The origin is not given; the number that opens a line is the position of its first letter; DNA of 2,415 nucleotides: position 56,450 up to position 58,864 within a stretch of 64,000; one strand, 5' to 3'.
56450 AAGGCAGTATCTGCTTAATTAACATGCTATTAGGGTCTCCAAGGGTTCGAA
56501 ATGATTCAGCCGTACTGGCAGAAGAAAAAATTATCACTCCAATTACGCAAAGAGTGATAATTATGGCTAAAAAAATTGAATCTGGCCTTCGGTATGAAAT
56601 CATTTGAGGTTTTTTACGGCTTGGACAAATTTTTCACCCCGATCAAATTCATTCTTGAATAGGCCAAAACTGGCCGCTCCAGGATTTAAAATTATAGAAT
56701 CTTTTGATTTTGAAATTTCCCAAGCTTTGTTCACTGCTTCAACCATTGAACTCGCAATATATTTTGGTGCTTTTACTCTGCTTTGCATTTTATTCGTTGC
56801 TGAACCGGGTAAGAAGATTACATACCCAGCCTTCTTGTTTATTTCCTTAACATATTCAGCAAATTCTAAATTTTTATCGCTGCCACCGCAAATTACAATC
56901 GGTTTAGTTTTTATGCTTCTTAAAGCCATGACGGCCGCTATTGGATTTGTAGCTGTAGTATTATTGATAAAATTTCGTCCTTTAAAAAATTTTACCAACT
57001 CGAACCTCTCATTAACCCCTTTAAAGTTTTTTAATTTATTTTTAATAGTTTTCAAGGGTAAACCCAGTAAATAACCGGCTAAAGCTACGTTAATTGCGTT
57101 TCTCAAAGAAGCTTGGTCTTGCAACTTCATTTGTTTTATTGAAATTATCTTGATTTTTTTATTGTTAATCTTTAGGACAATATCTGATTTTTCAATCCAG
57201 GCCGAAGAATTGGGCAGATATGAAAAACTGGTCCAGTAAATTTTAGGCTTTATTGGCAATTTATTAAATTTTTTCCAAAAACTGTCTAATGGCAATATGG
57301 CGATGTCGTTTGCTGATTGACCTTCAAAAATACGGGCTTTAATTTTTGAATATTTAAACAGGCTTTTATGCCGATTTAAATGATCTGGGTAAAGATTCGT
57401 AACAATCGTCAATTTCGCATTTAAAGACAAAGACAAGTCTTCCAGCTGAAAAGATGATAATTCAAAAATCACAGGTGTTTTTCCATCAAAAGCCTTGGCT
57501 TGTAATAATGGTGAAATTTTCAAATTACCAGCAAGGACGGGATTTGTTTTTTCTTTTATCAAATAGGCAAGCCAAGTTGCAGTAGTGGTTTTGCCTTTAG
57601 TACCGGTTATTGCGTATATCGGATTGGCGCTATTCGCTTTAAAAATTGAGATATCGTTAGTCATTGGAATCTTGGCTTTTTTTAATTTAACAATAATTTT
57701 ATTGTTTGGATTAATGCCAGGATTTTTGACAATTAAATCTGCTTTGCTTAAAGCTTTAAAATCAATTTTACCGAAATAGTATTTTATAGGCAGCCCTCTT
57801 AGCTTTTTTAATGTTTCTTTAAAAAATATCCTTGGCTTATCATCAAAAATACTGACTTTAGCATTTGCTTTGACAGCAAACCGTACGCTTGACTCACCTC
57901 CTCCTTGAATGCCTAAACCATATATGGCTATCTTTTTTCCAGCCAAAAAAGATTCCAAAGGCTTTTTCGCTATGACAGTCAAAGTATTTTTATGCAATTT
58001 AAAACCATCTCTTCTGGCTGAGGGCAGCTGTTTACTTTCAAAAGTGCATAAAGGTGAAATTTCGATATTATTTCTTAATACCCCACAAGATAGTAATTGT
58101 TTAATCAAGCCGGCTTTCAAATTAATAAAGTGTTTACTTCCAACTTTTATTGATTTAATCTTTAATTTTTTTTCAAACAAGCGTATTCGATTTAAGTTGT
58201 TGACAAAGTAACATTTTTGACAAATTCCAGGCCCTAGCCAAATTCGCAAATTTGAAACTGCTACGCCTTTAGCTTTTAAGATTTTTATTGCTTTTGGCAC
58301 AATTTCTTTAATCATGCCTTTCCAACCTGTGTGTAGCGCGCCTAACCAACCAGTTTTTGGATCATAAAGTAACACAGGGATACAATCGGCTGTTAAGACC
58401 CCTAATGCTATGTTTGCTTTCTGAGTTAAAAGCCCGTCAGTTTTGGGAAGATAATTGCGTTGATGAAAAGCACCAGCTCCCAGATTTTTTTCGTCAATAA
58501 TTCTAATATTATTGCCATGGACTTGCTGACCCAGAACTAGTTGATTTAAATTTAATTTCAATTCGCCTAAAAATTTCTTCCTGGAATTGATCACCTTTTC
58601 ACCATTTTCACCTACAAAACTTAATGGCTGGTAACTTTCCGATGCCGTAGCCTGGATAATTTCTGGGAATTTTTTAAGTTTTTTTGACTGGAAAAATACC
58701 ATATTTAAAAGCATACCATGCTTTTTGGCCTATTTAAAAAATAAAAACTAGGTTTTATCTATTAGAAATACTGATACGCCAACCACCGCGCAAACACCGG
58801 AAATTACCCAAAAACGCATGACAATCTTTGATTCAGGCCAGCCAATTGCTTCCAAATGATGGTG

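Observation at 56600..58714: PgeF(YfiH)-MurD fusion inside an otherwise canonical mraY-murD-ftsW-murG-murC run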

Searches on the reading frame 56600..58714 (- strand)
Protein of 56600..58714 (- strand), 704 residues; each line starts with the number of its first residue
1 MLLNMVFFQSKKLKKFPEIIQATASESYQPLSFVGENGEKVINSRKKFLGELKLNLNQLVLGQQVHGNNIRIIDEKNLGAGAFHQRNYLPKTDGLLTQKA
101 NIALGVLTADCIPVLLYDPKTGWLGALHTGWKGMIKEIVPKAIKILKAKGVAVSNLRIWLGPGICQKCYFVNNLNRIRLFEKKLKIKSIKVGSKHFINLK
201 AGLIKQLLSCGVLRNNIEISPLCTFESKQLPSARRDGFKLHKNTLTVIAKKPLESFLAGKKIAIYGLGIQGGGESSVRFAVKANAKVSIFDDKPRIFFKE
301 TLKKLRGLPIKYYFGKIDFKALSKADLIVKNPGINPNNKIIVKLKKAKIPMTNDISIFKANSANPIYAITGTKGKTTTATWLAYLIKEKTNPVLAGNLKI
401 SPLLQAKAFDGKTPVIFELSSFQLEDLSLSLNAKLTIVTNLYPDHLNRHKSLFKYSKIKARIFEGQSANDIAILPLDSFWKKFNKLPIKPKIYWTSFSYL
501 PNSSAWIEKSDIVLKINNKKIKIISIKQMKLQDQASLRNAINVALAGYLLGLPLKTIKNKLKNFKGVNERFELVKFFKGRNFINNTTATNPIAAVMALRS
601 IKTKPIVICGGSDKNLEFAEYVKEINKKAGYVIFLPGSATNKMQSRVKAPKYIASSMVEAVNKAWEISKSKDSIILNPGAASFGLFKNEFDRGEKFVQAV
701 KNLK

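Call 3: search_protein_families(library=pfam, proteins=[window:56600-58714:-], max_evalue=0.01)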
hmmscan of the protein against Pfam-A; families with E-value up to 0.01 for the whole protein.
window:56600-58714:- (704 aa): 4 families
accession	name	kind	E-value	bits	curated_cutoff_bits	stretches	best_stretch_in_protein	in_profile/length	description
PF02578.20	Cu-oxidase_4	-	2.9e-48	164.8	22.9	1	34-237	21-227/238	Multi-copper polyphenol oxidoreductase laccase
PF08245.18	Mur_ligase_M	-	1e-20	75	24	1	369-538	1-185/200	Mur ligase middle domain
PF21799.2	MurD-like_N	-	1.1e-10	42.1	27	1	260-351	1-86/88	Mur ligase MurD-like, N-terminal domain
PF02875.26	Mur_ligase_C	-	8.6e-06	27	28.4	1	570-676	2-123/127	Mur ligase, glutamate ligase domain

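Call 4: search_protein_families(library=ncbifam, proteins=[window:56600-58714:-], max_evalue=0.01)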
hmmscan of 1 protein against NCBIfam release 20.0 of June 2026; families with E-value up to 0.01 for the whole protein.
window:56600-58714:- (704 aa): 21 families
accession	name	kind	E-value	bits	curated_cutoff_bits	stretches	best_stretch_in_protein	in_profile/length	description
TIGR01087.1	murD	equivalog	2.5e-96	323.4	211.95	1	261-701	1-440/441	UDP-N-acetylmuramoyl-L-alanine--D-glutamate ligase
TIGR00726.1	TIGR00726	equivalog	1.9e-41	141.8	141.15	1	26-239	8-211/223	peptidoglycan editing factor PgeF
NF053645.1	pMurC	equivalog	6.6e-25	87.7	560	2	296-470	36-217/492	pseudomurein biosynthesis peptide ligase pMurC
TIGR01082.1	murC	equivalog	6.1e-22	78.3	335.1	1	264-583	2-320/449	UDP-N-acetylmuramate--L-alanine ligase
NF001126.0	PRK00139.1-4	equivalog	9.6e-20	70.6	373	1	337-577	75-339/486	UDP-N-acetylmuramoyl-L-alanyl-D-glutamate--2,6-diaminopimelate ligase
NF053647.1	pMurD2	equivalog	1.7e-19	70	550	2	261-467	2-208/405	pseudomurein biosynthesis peptide ligase pMurD2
TIGR01143.1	murF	subfamily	7.5e-18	64.7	288.6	1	357-681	67-407/418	UDP-N-acetylmuramoyl-tripeptide--D-alanyl-D-alanine ligase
TIGR01085.1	murE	subfamily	1e-17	64.2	257.3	1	400-576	144-328/472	UDP-N-acetylmuramyl-tripeptide synthetase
NF053646.1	pMurD1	equivalog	4.2e-17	61.9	610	1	285-608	24-355/465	pseudomurein biosynthesis peptide ligase pMurD1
NF007998.1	PRK10723.1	equivalog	2.7e-15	56.5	369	1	32-239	38-233/243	purine nucleoside phosphorylase YfiH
NF008896.0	PRK11929.1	equivalog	3.1e-15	55.1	1023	2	399-478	167-247/965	bifunctional UDP-N-acetylmuramoyl-L-alanyl-D-glutamate--2,6-diaminopimelate ligase MurE/UDP-N-acetylmuramoyl-tripeptide--D-alanyl-D-alanine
NF001124.0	PRK00139.1-2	equivalog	2.4e-12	46.4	476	1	404-609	169-383/500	UDP-N-acetylmuramoyl-L-alanyl-D-glutamate--2,6-diaminopimelate ligase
NF033197.0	F430_CfbE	equivalog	5.8e-12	45.3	250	1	360-676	95-425/430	coenzyme F430 synthase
NF008897.0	PRK11930.1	equivalog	1.9e-10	39.4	804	1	364-608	107-364/822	bifunctional UDP-N-acetylmuramoyl-tripeptide:D-alanyl-D-alanine ligase/alanine racemase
TIGR02068.2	cya_phycin_syn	equivalog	1.2e-08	33.5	850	2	434-676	566-825/862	cyanophycin synthetase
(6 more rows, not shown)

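Call 6: find_homologous_proteins(query=window:56600-58714:-, max_evalue=1e-10)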
Query window:56600-58714:- (704 aa): 297 proteins with E <= 1e-10 among 8000 candidates; the best 120 are listed.
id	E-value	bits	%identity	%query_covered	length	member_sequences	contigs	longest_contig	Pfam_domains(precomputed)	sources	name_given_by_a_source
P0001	0.0e+0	1547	100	100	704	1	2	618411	PF02578.21,PF08245.19,PF21799.3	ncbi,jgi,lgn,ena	ncbi:MAG: UDP-N-acetylmuramoyl-L-alanine--D-glutamate ligase [Patescibacteria group bacterium]|jgi:U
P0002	3.2e-261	887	57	99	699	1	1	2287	PF02578.21,PF08245.19,PF21799.3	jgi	jgi:UDP-N-acetylmuramoylalanine--D-glutamate ligase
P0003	8.8e-214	730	49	100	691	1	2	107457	PF02578.21,PF08245.19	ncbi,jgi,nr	ncbi:UDP-N-acetylmuramoyl-L-alanine--D-glutamate ligase [Candidatus Parcubacteria bacterium]|jgi:UDP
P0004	6.4e-213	727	49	99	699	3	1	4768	PF02578.21,PF02875.27,PF08245.19,PF21799.3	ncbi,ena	ncbi:MAG: UDP-N-acetylmuramoyl-L-alanine--D-glutamate ligase [Patescibacteria group bacterium]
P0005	9.4e-213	727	49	99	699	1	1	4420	PF02578.21,PF02875.27,PF08245.19,PF21799.3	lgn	-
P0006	1.5e-210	719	48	99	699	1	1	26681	PF02578.21,PF02875.27,PF08245.19,PF21799.3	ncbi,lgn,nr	ncbi:MAG: UDP-N-acetylmuramoyl-L-alanine--D-glutamate ligase [bacterium]|nr:UDP-N-acetylmuramoyl-L-a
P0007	7.2e-206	704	47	99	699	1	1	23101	PF02578.21,PF02875.27,PF08245.19,PF21799.3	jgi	jgi:UDP-N-acetylmuramoylalanine--D-glutamate ligase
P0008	3.8e-202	691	45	99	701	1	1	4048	PF02578.21,PF02875.27,PF08245.19,PF21799.3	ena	-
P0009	5.4e-202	691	46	99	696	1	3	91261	PF02578.21,PF02875.27,PF08245.19,PF21799.3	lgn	-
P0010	5.2e-201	688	48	100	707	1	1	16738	PF02578.21,PF02875.27,PF08245.19,PF21799.3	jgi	jgi:UDP-N-acetylmuramoylalanine--D-glutamate ligase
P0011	1.4e-193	663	45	99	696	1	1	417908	PF02578.21,PF02875.27,PF08245.19,PF21799.3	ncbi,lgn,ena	-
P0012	4.8e-193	661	46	99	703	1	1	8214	PF02578.21,PF08245.19,PF21799.3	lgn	-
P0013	4.2e-191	655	45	99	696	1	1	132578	PF02578.21,PF02875.27,PF08245.19,PF21799.3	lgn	-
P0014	4.8e-187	642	44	99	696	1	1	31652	PF02578.21,PF02875.27,PF08245.19,PF21799.3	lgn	-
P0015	1.5e-186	640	45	99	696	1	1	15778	PF02578.21,PF02875.27,PF08245.19,PF21799.3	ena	-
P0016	1.2e-185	637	44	99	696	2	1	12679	PF02578.21,PF02875.27,PF08245.19,PF21799.3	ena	-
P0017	6.5e-183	628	44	99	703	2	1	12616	PF02578.21,PF02875.27,PF08245.19,PF21799.3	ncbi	-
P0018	4.8e-174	599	42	99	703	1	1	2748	PF02578.21,PF02875.27,PF08245.19,PF21799.3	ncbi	-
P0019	5.8e-170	585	42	99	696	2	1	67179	PF02578.21,PF02875.27,PF08245.19,PF21799.3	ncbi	-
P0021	2.2e-157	544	57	64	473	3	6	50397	PF02875.27,PF08245.19,PF21799.3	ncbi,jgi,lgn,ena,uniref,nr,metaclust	ncbi:MAG: UDP-N-acetylmuramoyl-L-alanine--D-glutamate ligase [Candidatus Kerfeldbacteria bacterium C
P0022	3.1e-156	540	46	80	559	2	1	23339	PF02578.21,PF02875.27,PF08245.19,PF21799.3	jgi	jgi:UDP-N-acetylmuramoylalanine--D-glutamate ligase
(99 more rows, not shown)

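Call 9: find_encoding_contigs(protein=P0021, flank=6000, max_places=3)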
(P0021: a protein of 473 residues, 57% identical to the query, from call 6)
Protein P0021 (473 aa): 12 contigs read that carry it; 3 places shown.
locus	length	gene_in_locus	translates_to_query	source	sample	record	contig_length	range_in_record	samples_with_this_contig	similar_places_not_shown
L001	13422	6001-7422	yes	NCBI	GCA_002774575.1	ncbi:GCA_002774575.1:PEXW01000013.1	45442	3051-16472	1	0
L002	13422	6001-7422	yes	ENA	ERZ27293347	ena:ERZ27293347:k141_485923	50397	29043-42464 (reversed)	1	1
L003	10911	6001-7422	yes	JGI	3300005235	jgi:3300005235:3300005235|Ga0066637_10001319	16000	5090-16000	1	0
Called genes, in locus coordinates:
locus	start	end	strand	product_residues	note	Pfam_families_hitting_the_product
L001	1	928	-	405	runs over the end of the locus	PF28597:T2SSF_N (weak), PF00482:T2SSF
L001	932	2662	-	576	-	PF05157:MshEN, PF00437:T2SSE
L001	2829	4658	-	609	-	PF13231:PMT_2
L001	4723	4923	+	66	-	-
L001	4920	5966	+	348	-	PF10555:MraY_sig1 (faint), PF00953:Glycos_transf_4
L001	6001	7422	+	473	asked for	PF21799:MurD-like_N, PF08245:Mur_ligase_M, PF02875:Mur_ligase_C (weak)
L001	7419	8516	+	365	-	PF01098:FTSW_RODA_SPOVE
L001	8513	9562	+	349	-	PF03033:Glyco_transf_28, PF04101:Glyco_tran_28_C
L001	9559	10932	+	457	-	PF01225:Mur_ligase, PF08245:Mur_ligase_M, PF02875:Mur_ligase_C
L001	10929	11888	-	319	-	-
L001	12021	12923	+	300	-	PF01565:FAD_binding_4, PF02873:MurB_C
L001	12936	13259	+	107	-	PF02482:Ribosomal_S30AE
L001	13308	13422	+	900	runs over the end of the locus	PF07517:SecA_DEAD, PF01043:SecA_PP_bind, PF21090:P-loop_SecA, PF07516:SecA_SW, PF02810:SEC-C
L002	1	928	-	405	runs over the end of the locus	PF28597:T2SSF_N (weak), PF00482:T2SSF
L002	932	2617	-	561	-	PF05157:MshEN, PF00437:T2SSE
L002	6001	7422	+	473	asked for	PF21799:MurD-like_N, PF08245:Mur_ligase_M, PF02875:Mur_ligase_C (weak)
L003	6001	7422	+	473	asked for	PF21799:MurD-like_N, PF08245:Mur_ligase_M, PF02875:Mur_ligase_C (weak)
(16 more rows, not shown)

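Call 10: find_encoding_contigs(protein=P0011, flank=6000, max_places=2)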
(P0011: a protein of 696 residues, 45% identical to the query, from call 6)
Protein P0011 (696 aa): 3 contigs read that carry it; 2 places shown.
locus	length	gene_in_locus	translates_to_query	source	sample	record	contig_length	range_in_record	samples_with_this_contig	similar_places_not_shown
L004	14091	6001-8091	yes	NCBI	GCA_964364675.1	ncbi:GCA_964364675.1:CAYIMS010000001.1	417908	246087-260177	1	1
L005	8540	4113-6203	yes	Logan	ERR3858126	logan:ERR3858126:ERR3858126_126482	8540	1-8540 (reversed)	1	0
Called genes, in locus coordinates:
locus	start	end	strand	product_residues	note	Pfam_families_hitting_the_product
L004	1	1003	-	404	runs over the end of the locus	PF28597:T2SSF_N (weak), PF00482:T2SSF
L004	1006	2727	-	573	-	PF05157:MshEN, PF00437:T2SSE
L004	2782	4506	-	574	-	PF02366:PMT (weak), PF13231:PMT_2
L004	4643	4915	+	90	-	-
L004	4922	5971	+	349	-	PF00953:Glycos_transf_4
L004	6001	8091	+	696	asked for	PF02578:Cu-oxidase_4, PF21799:MurD-like_N, PF08245:Mur_ligase_M, PF02875:Mur_ligase_C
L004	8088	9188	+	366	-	PF01098:FTSW_RODA_SPOVE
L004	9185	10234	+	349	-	PF03033:Glyco_transf_28, PF04101:Glyco_tran_28_C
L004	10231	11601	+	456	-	PF01225:Mur_ligase, PF08245:Mur_ligase_M, PF02875:Mur_ligase_C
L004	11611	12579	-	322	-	PF25997:BSH_YhbJ (faint)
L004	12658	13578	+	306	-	PF01565:FAD_binding_4, PF02873:MurB_C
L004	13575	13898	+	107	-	PF02482:Ribosomal_S30AE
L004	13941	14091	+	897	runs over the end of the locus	PF07517:SecA_DEAD, PF01043:SecA_PP_bind, PF21090:P-loop_SecA, PF07516:SecA_SW, PF02810:SEC-C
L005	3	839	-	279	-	?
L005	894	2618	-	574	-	PF02366:PMT (weak), PF13231:PMT_2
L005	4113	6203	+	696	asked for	PF02578:Cu-oxidase_4, PF21799:MurD-like_N, PF08245:Mur_ligase_M, PF02875:Mur_ligase_C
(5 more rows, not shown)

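Call 31: find_encoding_contigs(protein=P0022, flank=5000, max_places=2)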
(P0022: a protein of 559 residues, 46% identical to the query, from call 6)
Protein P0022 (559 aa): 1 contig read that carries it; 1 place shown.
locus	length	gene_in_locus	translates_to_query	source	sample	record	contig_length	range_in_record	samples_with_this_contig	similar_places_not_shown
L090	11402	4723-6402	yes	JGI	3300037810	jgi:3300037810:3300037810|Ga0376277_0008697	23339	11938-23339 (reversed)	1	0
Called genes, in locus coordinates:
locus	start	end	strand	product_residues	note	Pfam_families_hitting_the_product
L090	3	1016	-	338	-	?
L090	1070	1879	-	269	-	-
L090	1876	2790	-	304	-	PF02366:PMT, PF13231:PMT_2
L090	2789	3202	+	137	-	-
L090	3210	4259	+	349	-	PF00953:Glycos_transf_4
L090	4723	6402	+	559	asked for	PF02578:Cu-oxidase_4, PF21799:MurD-like_N, PF08245:Mur_ligase_M, PF02875:Mur_ligase_C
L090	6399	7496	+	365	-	PF01098:FTSW_RODA_SPOVE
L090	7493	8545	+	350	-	PF03033:Glyco_transf_28, PF04101:Glyco_tran_28_C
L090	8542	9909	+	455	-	PF01225:Mur_ligase, PF08245:Mur_ligase_M, PF02875:Mur_ligase_C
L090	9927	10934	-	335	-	-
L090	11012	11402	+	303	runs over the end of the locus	PF01565:FAD_binding_4, PF02873:MurB_C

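Call 42: predict_structure(alignment_id=A4)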
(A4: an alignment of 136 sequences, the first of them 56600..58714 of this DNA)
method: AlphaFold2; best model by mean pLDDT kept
length: 704 residues; sequences in the alignment: 136
mean_pLDDT: 96.2   pTM: 0.89
mean pLDDT of the five models: 96.2, 96.0, 95.8, 95.7, 94.9
residues with pLDDT >= 90: 674; 70-90: 25; 50-70: 2; < 50: 3
segments of 3 or more residues with pLDDT < 50: 1-3
pLDDT, mean of each block of 10 residues (from residue 1): 74 95 97 97 98 97 98 97 98 97 97 97 97 98 97 97 98 98 98 98 98 98 97 95 96 86 96 96 96 96 97 97 97 96 97 96 97 97 97 96 97 97 95 98 94 96 97 95 85 97 97 98 98 97 98 98 97 97 97 97 97 94 98 97 98 98 98 97 89 97 96
secondary structure, 60 per line:
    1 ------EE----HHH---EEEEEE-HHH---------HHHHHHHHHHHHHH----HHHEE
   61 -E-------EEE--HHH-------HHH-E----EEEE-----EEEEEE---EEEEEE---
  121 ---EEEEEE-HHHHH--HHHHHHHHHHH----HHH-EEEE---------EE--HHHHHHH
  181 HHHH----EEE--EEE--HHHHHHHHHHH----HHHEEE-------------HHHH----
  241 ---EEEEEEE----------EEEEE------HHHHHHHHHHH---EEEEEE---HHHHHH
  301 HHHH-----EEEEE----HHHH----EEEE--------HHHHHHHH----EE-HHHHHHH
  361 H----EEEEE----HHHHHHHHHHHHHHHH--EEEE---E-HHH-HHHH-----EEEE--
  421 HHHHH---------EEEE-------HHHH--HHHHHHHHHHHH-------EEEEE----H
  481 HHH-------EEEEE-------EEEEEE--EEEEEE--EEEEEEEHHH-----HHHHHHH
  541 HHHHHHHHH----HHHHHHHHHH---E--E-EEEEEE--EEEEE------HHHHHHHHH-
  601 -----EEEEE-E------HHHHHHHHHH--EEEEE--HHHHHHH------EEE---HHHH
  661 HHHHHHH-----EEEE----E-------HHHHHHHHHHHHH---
elements in order (helices of 4 or more, strands of 3 or more residues): E19-24 H38-51 E70-72 E94-97 E103-108 E112-117 E124-129 H131-135 H138-148 E157-160 H174-184 E189-191 E194-196 H199-209 E217-219 H233-236 E244-250 E261-265 H272-282 E286-291 H295-304 E310-314 H319-322 E327-330 H339-346 H354-361 E366-370 H375-390 E393-396 H406-409 E415-418 H421-425 E435-438 H446-449 H452-463 E471-475 H480-483 E491-495 E503-508 E511-516 E519-525 H534-549 H554-563 E572-577 E580-584 H591-599 E606-610 H619-628 E631-635 H638-644 E651-653 H657-667 E673-676 H689-701
